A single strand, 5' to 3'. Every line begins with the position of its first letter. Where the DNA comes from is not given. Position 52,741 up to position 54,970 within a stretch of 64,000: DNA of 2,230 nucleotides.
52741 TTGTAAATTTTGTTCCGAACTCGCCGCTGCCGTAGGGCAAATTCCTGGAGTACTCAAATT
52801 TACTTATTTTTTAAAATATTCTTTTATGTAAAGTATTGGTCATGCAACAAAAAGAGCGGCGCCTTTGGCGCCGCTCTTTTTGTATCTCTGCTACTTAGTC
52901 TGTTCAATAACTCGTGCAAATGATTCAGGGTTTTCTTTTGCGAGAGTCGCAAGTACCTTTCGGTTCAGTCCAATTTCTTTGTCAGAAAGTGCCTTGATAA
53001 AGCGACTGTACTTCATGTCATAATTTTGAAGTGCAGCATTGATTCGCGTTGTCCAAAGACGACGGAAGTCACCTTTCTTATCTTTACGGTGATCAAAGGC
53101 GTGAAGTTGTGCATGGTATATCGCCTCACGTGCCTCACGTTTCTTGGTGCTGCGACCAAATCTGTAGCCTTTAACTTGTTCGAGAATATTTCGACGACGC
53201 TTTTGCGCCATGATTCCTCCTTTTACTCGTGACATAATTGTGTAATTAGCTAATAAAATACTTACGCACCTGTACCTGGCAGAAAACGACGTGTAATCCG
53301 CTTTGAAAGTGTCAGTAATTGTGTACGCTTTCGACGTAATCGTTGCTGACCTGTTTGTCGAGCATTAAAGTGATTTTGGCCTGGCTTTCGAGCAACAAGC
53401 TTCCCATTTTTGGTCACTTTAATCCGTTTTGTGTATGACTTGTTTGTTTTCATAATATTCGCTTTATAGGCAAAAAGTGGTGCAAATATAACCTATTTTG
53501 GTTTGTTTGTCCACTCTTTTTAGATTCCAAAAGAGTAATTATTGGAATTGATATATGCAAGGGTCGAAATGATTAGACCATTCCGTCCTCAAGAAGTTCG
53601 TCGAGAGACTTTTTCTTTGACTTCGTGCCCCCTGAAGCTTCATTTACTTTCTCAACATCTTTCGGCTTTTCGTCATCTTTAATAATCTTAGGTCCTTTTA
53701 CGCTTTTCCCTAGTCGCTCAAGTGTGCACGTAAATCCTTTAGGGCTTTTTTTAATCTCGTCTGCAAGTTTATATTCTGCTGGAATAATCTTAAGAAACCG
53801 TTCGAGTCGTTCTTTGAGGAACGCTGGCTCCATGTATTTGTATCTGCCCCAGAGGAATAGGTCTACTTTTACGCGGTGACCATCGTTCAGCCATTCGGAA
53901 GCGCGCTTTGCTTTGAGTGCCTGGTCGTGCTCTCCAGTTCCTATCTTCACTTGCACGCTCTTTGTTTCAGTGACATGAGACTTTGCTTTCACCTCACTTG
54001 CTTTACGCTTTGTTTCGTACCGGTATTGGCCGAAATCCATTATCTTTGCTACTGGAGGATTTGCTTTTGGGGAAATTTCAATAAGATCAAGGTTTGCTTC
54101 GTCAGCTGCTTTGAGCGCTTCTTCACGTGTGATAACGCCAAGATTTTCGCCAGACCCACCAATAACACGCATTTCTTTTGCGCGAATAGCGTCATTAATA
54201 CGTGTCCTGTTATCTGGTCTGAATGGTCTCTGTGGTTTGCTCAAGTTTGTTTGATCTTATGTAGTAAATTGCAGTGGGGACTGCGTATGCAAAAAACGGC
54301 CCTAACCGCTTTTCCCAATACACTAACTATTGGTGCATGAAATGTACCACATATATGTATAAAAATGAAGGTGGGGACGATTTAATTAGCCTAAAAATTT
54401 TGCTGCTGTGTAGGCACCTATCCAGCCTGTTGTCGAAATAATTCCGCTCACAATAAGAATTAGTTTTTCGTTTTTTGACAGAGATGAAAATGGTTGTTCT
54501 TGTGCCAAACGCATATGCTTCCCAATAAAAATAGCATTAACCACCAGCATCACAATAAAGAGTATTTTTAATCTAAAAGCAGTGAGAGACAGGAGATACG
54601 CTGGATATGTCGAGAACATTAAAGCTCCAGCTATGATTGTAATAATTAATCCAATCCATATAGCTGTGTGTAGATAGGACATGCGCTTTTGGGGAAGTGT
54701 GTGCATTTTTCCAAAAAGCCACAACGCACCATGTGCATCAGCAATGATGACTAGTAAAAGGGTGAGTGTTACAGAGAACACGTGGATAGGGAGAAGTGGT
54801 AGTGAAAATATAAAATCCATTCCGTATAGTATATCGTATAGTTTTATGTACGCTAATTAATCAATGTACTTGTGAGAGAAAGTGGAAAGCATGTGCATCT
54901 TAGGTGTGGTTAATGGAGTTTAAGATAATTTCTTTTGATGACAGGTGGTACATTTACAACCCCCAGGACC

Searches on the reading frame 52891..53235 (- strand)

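Call 12: search_protein_families(library=pfam, proteins=[window:52891-53235:-], max_evalue=0.001)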
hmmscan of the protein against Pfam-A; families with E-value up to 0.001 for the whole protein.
window:52891-53235:- (114 aa): 1 family
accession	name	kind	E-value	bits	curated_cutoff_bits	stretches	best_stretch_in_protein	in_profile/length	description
PF00453.23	Ribosomal_L20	-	5.2e-33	113.8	30.8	1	3-108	1-106/107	Ribosomal protein L20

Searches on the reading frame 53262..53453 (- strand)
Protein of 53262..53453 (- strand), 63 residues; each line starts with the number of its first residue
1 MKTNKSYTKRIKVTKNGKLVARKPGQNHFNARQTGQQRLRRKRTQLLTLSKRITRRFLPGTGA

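Call 12: search_protein_families(library=pfam, proteins=[window:53262-53453:-], max_evalue=0.001)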
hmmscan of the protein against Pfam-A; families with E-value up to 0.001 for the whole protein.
window:53262-53453:- (63 aa): 1 family
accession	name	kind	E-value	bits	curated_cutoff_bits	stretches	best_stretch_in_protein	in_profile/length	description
PF01632.24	Ribosomal_L35p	-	7.6e-08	33.1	28.9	1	1-47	3-49/61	Ribosomal protein L35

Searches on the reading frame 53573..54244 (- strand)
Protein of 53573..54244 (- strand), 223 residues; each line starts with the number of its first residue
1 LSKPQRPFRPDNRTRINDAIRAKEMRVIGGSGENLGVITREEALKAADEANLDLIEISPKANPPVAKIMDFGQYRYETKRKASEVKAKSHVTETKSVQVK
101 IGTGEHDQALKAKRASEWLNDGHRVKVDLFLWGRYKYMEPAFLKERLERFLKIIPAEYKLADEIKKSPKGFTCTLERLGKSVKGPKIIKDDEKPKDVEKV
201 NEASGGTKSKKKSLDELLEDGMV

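Call 12: search_protein_families(library=pfam, proteins=[window:53573-54244:-], max_evalue=0.001)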
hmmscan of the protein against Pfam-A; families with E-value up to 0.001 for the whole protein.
window:53573-54244:- (223 aa): 2 families
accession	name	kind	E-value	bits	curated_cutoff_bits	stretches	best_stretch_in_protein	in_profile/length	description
PF05198.21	IF3_N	-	1.1e-28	99.6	26.9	1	16-84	1-69/70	Translation initiation factor IF-3, N-terminal domain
PF00707.27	IF3_C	-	1.5e-09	38.1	34.8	1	93-161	2-69/86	Translation initiation factor IF-3, C-terminal domain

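Call 60: find_related_loci(query=window:53573-54244:-, collection=metagenome_contigs, flank=7000)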
Query window:53573-54244:- (223 aa) in metagenome_contigs; peptide patterns used: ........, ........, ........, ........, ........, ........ (x = any residue, [..] = any of these).
600 stretches matched a pattern (row limit reached: there are more); 444 encode a relative of the query (tblastn E <= 1e-3); the best 80 are kept; 80 distinct loci.
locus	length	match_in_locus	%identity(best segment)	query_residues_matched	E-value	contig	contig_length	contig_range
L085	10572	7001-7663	79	1-222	6e-113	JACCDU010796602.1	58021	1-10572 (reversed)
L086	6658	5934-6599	77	1-223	3e-113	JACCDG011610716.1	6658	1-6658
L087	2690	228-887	77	5-223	2e-114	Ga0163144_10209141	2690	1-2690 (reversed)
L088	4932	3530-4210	75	1-223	2e-110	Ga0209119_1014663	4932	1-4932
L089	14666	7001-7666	77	1-223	1e-109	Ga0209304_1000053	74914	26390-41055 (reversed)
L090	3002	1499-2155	76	1-219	2e-112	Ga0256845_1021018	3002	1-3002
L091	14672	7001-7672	76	1-223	4e-109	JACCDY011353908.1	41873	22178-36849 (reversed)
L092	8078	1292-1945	75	1-218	6e-109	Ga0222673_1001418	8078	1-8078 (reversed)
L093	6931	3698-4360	75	1-223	2e-108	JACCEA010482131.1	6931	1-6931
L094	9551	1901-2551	76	4-223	1e-106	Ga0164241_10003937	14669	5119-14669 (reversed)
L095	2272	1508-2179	75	3-223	2e-110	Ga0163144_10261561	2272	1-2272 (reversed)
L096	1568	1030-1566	86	8-186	2e-110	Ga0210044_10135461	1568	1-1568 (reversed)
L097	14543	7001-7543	85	8-188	3e-102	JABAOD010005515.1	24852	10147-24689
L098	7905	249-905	76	8-223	3e-100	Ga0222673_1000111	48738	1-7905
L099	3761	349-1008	75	1-219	3e-101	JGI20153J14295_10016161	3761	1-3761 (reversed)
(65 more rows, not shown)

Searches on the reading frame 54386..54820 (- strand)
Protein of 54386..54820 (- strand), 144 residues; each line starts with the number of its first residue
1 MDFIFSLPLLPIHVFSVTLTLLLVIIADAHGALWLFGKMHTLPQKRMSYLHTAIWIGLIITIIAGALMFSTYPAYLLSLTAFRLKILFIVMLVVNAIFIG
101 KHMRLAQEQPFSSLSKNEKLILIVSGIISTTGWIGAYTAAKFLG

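Call 12: search_protein_families(library=pfam, proteins=[window:54386-54820:-], max_evalue=0.001)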
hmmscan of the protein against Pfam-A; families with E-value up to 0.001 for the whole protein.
window:54386-54820:- (144 aa): 1 family
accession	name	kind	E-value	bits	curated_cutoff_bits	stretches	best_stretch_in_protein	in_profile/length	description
PF02322.20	Cyt_bd_oxida_II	-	0.00046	20.1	35.6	1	13-103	153-227/302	Cytochrome bd terminal oxidase subunit II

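Call 57: search_protein_families(library=padloc, proteins=[window:54386-54820:-], max_evalue=0.01)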
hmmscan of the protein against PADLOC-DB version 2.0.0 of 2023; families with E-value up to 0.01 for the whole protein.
window:54386-54820:- (144 aa): 0 families
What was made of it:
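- Tried and rejected: There is no PADLOC hit for SET or for the 144-aa neighbour (call 57).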
